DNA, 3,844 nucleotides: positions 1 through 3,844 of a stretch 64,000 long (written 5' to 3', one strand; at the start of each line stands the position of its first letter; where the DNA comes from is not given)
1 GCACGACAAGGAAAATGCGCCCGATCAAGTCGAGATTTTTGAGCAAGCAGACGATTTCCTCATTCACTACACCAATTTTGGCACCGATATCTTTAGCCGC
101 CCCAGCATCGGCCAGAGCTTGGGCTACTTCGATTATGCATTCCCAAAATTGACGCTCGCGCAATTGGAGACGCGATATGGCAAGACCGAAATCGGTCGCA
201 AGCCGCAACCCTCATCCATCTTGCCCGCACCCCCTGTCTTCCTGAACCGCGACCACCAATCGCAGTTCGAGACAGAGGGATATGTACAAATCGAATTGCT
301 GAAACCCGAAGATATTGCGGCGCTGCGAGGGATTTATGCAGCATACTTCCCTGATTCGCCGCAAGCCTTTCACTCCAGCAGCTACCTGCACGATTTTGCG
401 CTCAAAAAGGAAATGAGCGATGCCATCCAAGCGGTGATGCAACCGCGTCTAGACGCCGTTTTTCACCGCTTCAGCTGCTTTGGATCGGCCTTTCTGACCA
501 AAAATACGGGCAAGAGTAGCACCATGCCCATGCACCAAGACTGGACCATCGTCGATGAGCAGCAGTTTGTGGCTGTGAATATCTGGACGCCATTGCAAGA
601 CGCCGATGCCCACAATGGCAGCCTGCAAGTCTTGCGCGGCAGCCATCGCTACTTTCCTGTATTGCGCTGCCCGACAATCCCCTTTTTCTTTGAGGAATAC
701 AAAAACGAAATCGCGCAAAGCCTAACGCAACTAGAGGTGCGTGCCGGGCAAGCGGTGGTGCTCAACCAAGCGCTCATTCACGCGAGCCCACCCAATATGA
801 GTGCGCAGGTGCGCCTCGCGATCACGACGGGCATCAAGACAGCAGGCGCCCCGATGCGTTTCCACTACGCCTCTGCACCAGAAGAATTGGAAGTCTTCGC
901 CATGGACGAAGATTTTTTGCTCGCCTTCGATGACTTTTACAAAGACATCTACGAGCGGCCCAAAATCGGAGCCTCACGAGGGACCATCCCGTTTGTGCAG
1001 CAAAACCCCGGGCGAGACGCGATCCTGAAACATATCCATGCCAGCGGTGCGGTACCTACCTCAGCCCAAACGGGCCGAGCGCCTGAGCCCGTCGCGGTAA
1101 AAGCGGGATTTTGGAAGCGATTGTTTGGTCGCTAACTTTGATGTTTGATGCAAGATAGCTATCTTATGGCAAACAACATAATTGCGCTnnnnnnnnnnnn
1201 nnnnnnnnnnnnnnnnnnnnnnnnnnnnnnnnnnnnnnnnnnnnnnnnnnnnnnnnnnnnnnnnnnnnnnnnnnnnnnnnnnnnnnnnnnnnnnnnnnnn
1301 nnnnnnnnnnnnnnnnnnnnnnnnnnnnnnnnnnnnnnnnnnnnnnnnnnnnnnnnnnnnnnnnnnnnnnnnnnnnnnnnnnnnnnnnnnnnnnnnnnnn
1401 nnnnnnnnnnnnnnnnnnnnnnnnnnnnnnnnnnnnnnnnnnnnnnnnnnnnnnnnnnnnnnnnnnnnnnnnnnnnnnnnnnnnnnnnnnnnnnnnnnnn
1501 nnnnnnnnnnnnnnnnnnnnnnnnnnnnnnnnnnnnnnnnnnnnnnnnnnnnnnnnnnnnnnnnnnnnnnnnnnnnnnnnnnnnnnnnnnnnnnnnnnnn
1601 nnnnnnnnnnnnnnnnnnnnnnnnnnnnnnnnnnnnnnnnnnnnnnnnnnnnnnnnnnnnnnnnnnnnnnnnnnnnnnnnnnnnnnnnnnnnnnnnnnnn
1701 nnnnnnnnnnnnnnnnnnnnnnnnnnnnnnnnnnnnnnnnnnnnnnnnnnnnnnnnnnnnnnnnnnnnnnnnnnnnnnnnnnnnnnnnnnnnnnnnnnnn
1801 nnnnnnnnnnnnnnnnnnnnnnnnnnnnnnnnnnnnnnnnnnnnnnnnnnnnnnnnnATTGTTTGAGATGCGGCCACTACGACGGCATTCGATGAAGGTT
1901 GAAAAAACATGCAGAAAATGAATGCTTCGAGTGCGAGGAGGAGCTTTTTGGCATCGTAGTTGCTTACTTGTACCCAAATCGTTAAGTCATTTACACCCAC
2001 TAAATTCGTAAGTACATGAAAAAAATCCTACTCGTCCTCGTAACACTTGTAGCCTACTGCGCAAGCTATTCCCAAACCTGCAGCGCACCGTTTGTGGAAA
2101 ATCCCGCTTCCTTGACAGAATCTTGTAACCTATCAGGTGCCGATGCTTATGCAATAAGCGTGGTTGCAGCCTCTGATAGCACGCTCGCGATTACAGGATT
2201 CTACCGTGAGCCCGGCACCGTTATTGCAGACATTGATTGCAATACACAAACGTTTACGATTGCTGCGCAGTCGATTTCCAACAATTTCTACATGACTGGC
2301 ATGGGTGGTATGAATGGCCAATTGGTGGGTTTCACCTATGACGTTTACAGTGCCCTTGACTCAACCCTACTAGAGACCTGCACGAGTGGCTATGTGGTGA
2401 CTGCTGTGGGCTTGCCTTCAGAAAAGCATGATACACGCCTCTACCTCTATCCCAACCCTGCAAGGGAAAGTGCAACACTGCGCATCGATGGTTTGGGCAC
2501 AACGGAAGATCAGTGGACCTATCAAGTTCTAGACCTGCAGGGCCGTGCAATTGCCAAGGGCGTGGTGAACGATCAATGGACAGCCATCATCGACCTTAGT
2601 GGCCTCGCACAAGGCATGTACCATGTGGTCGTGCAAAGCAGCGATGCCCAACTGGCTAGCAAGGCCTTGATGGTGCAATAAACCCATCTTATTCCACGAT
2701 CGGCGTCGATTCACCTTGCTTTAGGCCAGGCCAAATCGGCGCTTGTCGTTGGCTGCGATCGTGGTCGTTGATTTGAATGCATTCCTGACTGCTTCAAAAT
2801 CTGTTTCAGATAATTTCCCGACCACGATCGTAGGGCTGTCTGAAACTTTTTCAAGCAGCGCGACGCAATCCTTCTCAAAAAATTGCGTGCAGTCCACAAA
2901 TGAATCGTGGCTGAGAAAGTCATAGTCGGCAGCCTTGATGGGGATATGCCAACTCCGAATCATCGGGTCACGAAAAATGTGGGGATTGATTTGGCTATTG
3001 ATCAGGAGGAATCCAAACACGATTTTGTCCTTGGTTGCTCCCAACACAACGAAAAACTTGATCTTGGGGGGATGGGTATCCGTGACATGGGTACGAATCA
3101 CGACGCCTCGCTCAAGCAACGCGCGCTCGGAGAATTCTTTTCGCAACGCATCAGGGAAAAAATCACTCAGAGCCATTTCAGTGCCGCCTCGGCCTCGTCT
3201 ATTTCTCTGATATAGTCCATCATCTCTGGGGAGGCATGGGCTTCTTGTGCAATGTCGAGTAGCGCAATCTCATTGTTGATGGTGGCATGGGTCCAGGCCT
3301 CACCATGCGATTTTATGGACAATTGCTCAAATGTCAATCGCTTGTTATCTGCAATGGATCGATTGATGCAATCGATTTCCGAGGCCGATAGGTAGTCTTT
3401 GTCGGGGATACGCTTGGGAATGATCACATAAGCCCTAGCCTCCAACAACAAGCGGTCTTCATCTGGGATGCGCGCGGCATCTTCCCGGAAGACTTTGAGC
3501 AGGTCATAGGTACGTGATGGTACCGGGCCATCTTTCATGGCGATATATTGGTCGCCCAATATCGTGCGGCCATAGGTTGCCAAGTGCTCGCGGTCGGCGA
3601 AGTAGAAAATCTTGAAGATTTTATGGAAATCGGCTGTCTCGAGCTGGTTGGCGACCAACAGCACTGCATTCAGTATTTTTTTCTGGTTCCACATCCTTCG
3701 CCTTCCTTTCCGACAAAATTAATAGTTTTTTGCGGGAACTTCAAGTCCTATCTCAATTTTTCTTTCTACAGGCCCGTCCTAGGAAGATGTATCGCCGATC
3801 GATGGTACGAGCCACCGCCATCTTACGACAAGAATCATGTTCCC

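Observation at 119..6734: Cluster of PhyH dioxygenases (four catalytic domains) with MinD-like amphipathic C-terminal tails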

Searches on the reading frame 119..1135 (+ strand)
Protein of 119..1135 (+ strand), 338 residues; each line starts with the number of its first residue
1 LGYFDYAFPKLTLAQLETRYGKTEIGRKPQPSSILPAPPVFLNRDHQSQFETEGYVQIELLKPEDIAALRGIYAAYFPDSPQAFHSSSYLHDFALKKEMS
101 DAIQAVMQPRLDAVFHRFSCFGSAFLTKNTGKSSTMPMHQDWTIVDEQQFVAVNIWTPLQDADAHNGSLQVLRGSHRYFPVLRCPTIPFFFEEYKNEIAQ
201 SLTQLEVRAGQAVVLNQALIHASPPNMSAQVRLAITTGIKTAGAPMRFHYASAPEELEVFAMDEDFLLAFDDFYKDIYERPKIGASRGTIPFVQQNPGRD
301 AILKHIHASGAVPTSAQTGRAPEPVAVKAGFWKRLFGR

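Call 3: search_protein_families(library=pfam, proteins=[window:119-1135:+], max_evalue=0.01)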
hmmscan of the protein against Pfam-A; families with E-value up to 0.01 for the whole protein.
window:119-1135:+ (338 aa): 1 family
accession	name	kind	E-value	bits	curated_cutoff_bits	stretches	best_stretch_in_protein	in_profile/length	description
PF05721.19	PhyH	-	6.7e-22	79.2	22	1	92-233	68-212/213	Phytanoyl-CoA dioxygenase (PhyH)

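Call 4: search_protein_families(library=ncbifam, proteins=[window:119-1135:+], max_evalue=0.01)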
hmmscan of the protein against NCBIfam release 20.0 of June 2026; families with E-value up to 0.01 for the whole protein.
window:119-1135:+ (338 aa): 2 families
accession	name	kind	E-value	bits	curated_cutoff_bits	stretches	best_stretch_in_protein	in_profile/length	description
TIGR01762.1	chlorin-enz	subfamily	2e-06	27.3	226.3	0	147-178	128-159/288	chlorinating enzyme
TIGR04324.1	SpoChoClust_2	subfamily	1.3e-05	24.9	150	1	132-245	107-218/248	sporadic carbohydrate cluster 2OG-Fe(II) oxygenase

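Call 8: find_homologous_proteins(query=window:119-1135:+, max_evalue=0.00001)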
Query window:119-1135:+ (338 aa): 204 proteins with E <= 0.00001 among 3710 candidates; the best 120 are listed.
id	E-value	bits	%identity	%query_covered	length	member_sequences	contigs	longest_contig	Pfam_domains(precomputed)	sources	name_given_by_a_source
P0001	7.6e-124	431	64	88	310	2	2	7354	PF05721.20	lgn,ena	-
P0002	1.5e-121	424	63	88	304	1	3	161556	PF05721.20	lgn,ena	-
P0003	6.4e-116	405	59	89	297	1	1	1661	PF05721.20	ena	-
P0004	1.2e-96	342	53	88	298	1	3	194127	PF05721.20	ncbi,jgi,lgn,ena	-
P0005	4.4e-96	340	56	82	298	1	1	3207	PF05721.20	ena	-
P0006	9.7e-94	333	53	88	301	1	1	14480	PF05721.20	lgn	-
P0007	3.9e-92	327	51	88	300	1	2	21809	PF05721.20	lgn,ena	-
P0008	6.3e-92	327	52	88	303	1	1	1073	PF05721.20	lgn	-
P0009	8.8e-92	326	55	81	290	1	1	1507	PF05721.20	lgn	-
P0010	1.9e-90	322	52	88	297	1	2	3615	PF05721.20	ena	-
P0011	1.9e-89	318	50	88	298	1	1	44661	PF05721.20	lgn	-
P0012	2.1e-89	318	49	83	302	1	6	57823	PF05721.20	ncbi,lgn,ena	-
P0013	1.2e-87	313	48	90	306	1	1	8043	PF05721.20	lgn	-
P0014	8.2e-87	310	53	78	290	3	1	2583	PF05721.20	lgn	-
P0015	5.5e-86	307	47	88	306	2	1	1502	PF05721.20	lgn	-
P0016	6.5e-85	304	49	80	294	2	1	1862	PF05721.20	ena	-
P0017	1.5e-84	302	51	78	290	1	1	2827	PF05721.20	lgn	-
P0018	2.5e-84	302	56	72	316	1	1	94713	PF05721.20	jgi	-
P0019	2.6e-84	302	48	80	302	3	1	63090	PF05721.20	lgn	-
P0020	8.3e-84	300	48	88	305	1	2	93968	PF05721.20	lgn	-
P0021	8.4e-84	300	48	88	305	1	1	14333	PF05721.20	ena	-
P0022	2.1e-83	299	51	78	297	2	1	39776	PF05721.20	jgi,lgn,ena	-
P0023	2.7e-83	298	48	88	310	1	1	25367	PF05721.20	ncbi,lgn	-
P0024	2.7e-83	298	49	80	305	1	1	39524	PF05721.20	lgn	-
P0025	2.9e-83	298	53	75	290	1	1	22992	PF05721.20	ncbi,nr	ncbi:MAG: phytanoyl-CoA dioxygenase family protein [Bacteroidetes bacterium]|nr:phytanoyl-CoA dioxyg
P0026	1.2e-82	296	51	77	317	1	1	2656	PF05721.20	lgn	-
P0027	1.3e-82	296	48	79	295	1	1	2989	PF05721.20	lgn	-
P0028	1.6e-82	296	48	81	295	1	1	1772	PF05721.20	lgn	-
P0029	2.0e-82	295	49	79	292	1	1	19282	PF05721.20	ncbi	-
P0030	2.2e-82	295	49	81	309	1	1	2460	PF05721.20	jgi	jgi:hypothetical protein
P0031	2.5e-82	295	49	84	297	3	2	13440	PF05721.20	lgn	-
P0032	2.8e-82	295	48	83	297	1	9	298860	PF05721.20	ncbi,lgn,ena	-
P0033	5.1e-82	294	46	84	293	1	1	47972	PF05721.20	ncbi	-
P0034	5.5e-82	294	50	81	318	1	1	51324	PF05721.20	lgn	-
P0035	6.0e-82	294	45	89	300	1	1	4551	PF05721.20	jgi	jgi:hypothetical protein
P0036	6.1e-82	294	48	78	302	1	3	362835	PF05721.20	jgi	-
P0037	6.4e-82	294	49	80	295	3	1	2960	PF05721.20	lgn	-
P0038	7.6e-82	293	50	80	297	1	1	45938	PF05721.20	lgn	-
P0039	8.6e-82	293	47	79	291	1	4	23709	PF05721.20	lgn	-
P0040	1.1e-81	293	49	75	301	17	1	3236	PF05721.20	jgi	jgi:hypothetical protein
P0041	2.3e-81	292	52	75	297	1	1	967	PF05721.20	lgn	-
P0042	2.5e-81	292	49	88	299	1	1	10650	PF05721.20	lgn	-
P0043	3.3e-81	291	49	80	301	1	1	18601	PF05721.20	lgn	-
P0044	7.8e-81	290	51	75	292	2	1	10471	PF05721.20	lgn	-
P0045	8.5e-81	290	51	75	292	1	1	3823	PF05721.20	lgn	-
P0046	9.2e-81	290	53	75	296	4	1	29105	PF05721.20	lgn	-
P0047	9.3e-81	290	52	75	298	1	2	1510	PF05721.20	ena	-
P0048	9.4e-81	290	50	75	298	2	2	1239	PF05721.20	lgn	-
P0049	1.2e-80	290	50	76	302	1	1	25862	PF05721.20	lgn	-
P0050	1.4e-80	289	48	79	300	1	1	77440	PF05721.20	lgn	-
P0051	1.6e-80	289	50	78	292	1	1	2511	PF05721.20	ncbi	-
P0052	2.2e-80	289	51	75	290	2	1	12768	PF05721.20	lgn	-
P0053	2.5e-80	288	48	81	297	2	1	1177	PF05721.20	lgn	-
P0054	2.7e-80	288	53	73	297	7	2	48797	PF05721.20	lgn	-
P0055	3.4e-80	288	48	82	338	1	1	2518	PF05721.20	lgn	-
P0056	3.5e-80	288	50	75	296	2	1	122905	PF05721.20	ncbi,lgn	-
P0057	3.7e-80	288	51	77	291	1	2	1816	PF05721.20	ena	-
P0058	7.7e-80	287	49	79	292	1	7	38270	PF05721.20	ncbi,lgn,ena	-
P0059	8.2e-80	287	48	76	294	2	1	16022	PF05721.20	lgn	-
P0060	8.3e-80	287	50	75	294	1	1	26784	PF05721.20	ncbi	-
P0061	8.7e-80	287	48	81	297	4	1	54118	PF05721.20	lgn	-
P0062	9.8e-80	287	44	88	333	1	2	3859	PF05721.20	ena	-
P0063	1.8e-79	286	47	89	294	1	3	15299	PF05721.20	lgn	-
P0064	4.3e-79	284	49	75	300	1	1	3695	PF05721.20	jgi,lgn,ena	-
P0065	4.4e-79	284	48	78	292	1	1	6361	PF05721.20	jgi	jgi:Phytanoyl-CoA dioxygenase (PhyH)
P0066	7.4e-79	284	49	75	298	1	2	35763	PF05721.20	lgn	-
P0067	9.1e-79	283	48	79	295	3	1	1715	PF05721.20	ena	-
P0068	1.1e-78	283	47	79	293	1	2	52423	PF05721.20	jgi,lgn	jgi:hypothetical protein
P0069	1.1e-78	283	45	90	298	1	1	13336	PF05721.20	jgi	jgi:ectoine hydroxylase-related dioxygenase (phytanoyl-CoA dioxygenase family)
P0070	2.1e-78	282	45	88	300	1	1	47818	PF05721.20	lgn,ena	-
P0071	2.4e-78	282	51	75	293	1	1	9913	PF05721.20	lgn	-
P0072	2.5e-78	282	46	88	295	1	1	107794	PF05721.20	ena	-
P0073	2.9e-78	282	49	75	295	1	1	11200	PF05721.20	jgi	jgi:hypothetical protein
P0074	3.8e-78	281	48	78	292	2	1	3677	PF05721.20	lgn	-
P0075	4.2e-78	281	48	86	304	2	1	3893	PF05721.20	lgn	-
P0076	4.9e-78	281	47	81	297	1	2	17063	PF05721.20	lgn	-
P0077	5.1e-78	281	48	75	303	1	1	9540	PF05721.20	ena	-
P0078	5.9e-78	281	45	89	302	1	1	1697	PF05721.20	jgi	jgi:phytanoyl-CoA dioxygenase PhyH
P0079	8.1e-78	280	49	76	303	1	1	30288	PF05721.20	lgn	-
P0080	8.3e-78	280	46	78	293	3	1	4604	PF05721.20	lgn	-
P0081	1.0e-77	280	49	77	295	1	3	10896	PF05721.20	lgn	-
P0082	1.0e-77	280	49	75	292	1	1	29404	PF05721.20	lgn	-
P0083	1.6e-77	279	46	81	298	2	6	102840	PF05721.20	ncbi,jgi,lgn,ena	-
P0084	2.5e-77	279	48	79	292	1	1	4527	PF05721.20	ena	-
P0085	4.1e-77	278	48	75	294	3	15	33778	PF05721.20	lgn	-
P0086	5.9e-77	277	46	83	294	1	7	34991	PF05721.20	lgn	-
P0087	9.3e-77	277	49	77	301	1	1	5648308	PF05721.20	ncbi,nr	ncbi:hypothetical protein CNR22_03975 [Sphingobacteriaceae bacterium]|nr:hypothetical protein CNR22_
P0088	1.7e-76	276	48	78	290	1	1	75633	PF05721.20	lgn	-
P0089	2.5e-76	275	46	79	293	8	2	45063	PF05721.20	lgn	-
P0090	1.4e-75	273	44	88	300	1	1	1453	PF05721.20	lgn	-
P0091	1.4e-75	273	47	81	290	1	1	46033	PF05721.20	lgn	-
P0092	2.2e-75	272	46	75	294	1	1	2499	PF05721.20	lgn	-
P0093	3.5e-75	272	44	90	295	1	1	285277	PF05721.20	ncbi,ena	-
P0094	5.5e-75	271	48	78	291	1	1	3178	PF05721.20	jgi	jgi:hypothetical protein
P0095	6.6e-75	271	43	90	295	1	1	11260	PF05721.20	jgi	jgi:hypothetical protein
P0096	3.9e-74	268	44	79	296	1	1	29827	PF05721.20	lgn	-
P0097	5.3e-74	268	47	75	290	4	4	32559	PF05721.20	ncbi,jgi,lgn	ncbi:MAG: hypothetical protein ACI828_001477 [Flavobacteriales bacterium]|jgi:hypothetical protein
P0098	6.5e-74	267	46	78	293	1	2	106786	PF05721.20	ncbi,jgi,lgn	jgi:hypothetical protein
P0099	2.4e-73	266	45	80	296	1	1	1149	PF05721.20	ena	-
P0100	5.2e-73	264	45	76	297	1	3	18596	PF05721.20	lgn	-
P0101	8.2e-73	264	45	79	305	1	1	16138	PF05721.20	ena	-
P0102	1.9e-72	263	47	75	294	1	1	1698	PF05721.20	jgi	jgi:hypothetical protein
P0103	2.5e-72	262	46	74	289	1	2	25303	PF05721.20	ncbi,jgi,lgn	ncbi:MAG: hypothetical protein ACI857_000273 [Arenicella sp.]|jgi:hypothetical protein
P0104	1.2e-71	260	47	84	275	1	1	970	PF05721.20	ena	-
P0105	2.0e-71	259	42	88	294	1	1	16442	PF05721.20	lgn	-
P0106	2.0e-71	259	47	73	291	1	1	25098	PF05721.20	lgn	-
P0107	2.3e-71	259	41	88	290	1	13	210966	PF05721.20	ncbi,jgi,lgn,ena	jgi:hypothetical protein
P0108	2.4e-71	259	43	88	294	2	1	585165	PF05721.20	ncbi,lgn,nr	ncbi:MAG: phytanoyl-CoA dioxygenase family protein [Crocinitomicaceae bacterium]|nr:phytanoyl-CoA di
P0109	4.0e-71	258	45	75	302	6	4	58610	PF05721.20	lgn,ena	-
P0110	5.2e-71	258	46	76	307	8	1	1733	PF05721.20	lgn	-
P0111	1.4e-70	256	43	88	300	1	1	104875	PF05721.20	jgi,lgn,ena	-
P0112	2.5e-70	256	47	76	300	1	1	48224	PF05721.20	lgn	-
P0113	1.9e-69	253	44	75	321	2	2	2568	PF05721.20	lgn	-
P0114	2.1e-69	253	46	73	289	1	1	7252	PF05721.20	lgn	-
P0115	2.3e-69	252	41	88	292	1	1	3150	PF05721.20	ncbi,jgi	ncbi:MAG: hypothetical protein ACI837_003584 [Crocinitomicaceae bacterium]|jgi:hypothetical protein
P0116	2.3e-69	252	46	74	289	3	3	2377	PF05721.20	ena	-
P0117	4.0e-69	252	48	75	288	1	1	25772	PF05721.20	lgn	-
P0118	4.0e-69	252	42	88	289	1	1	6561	PF05721.20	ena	-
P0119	7.4e-69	251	47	75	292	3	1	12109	PF05721.20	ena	-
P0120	9.3e-69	250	41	88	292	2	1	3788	PF05721.20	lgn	-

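Call 15: find_encoding_contigs(protein=P0002, flank=10000, max_places=2)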
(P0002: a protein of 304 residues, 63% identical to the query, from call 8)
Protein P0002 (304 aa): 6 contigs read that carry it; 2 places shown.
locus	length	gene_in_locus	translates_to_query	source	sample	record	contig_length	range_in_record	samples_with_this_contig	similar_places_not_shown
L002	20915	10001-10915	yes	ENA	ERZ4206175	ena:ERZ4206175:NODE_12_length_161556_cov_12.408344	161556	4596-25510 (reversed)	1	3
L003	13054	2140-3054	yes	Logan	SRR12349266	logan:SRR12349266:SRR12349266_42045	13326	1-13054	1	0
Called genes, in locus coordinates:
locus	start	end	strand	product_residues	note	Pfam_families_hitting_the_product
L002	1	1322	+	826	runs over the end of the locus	PF07676:PD40 (faint), PF00691:OmpA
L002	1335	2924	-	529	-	PF01019:G_glu_transpept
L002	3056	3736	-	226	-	-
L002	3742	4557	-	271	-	-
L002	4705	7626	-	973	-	PF02128:Peptidase_M36, PF02225:PA, PF18962:Por_Secre_tail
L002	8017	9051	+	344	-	PF05721:PhyH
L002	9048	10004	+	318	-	PF05721:PhyH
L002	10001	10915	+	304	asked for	PF05721:PhyH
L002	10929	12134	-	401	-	PF08450:SGL (faint), PF21959:DUF6923 (faint), PF24684:Vgb_lyase, PF01436:NHL (weak), PF18962:Por_Secre_tail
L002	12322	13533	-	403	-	-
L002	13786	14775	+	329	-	PF14257:DUF4349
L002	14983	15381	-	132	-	-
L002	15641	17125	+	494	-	-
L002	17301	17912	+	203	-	-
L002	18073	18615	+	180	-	-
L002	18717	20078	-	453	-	PF01979:Amidohydro_1, PF07969:Amidohydro_3 (weak)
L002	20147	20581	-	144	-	PF22544:HYDIN_VesB_CFA65-like_Ig, PF07610:DUF1573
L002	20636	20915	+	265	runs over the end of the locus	-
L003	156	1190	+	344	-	PF05721:PhyH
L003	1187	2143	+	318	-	PF05721:PhyH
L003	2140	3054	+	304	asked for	PF05721:PhyH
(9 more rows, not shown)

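Call 16: find_encoding_contigs(protein=P0004, flank=10000, max_places=2)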
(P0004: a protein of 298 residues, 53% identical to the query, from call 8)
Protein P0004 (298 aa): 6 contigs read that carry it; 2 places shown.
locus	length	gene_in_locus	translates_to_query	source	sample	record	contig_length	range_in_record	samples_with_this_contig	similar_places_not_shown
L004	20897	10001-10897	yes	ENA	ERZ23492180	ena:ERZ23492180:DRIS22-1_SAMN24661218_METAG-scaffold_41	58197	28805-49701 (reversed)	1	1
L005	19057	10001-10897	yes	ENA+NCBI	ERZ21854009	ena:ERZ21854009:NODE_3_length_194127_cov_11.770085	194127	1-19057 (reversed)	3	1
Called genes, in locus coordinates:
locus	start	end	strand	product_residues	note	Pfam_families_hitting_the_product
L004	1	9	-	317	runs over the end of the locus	PF00171:Aldedh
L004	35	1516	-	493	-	PF00171:Aldedh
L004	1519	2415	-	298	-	PF01791:DeoC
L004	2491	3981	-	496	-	PF09852:DUF2079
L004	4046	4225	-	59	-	-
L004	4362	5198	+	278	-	-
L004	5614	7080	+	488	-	-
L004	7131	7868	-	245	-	-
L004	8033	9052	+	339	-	PF05721:PhyH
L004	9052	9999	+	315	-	PF05721:PhyH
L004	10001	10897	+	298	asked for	PF05721:PhyH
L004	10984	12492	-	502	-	PF13884:Peptidase_S74, PF18962:Por_Secre_tail (weak)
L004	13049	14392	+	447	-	PF13372:Alginate_exp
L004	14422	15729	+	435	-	-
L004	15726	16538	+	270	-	-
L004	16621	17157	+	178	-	PF02525:Flavodoxin_2 (weak), PF03358:FMN_red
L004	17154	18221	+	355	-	PF00296:Bac_luciferase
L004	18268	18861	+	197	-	PF00440:TetR_N, PF16925:TetR_C_13 (weak)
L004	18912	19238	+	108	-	-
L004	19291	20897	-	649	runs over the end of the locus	PF18962:Por_Secre_tail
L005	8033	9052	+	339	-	PF05721:PhyH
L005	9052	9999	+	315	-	PF05721:PhyH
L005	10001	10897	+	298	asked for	PF05721:PhyH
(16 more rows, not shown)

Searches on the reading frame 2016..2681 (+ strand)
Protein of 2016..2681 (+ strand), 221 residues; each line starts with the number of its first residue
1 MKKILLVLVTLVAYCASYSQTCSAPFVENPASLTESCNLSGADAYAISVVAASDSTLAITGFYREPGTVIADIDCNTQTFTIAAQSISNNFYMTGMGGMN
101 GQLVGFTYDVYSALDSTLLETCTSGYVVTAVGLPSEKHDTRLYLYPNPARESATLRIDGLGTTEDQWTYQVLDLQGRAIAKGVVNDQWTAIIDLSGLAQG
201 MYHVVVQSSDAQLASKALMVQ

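Call 3: search_protein_families(library=pfam, proteins=[window:2016-2681:+], max_evalue=0.01)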
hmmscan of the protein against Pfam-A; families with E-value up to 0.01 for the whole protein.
window:2016-2681:+ (221 aa): 1 family
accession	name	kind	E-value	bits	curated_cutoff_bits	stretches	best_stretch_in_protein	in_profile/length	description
PF18962.6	Por_Secre_tail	-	8.2e-10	39.3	27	1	144-216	1-72/75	Secretion system C-terminal sorting domain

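Call 4: search_protein_families(library=ncbifam, proteins=[window:2016-2681:+], max_evalue=0.01)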
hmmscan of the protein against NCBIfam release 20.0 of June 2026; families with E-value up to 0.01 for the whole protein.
window:2016-2681:+ (221 aa): 3 families
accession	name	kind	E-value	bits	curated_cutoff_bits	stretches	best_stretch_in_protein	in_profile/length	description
NF038113.1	T9SSA_dep_M36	equivalog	4.3e-08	31.8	885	1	137-218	788-867/869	T9SS-dependent M36 family metallopeptidase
TIGR04183.1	Por_Secre_tail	domain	2.2e-07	30.7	23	1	144-215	1-67/72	T9SS type A sorting domain-containing protein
NF050177.1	TapA_OM_Porphy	equivalog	0.0072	15.1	500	1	138-216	467-540/544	TapA/TapC family T9SS-dependent outer membrane protein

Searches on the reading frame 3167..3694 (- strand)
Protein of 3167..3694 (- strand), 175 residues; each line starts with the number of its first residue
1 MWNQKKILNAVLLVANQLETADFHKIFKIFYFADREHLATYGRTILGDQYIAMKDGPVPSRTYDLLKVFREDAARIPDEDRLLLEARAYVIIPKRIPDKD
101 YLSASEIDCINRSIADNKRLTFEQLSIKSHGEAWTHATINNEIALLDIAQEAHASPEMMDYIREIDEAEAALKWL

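Call 3: search_protein_families(library=pfam, proteins=[window:3167-3694:-], max_evalue=0.01)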
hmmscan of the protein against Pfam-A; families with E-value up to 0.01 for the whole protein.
window:3167-3694:- (175 aa): 1 family
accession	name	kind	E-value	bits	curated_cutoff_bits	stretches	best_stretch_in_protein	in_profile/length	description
PF13274.11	SocA_Panacea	-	6.7e-22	79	25.7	1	26-134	1-112/113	Antitoxin SocA-like, Panacea domain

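Call 4: search_protein_families(library=ncbifam, proteins=[window:3167-3694:-], max_evalue=0.01)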
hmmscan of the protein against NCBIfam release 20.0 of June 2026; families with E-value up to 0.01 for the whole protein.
window:3167-3694:- (175 aa): 1 family
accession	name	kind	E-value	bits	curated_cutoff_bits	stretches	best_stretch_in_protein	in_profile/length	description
NF047745.1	SocA_antitoxin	equivalog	0.0041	16.8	190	1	6-72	5-72/176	type VI toxin-antitoxin system SocA family antitoxin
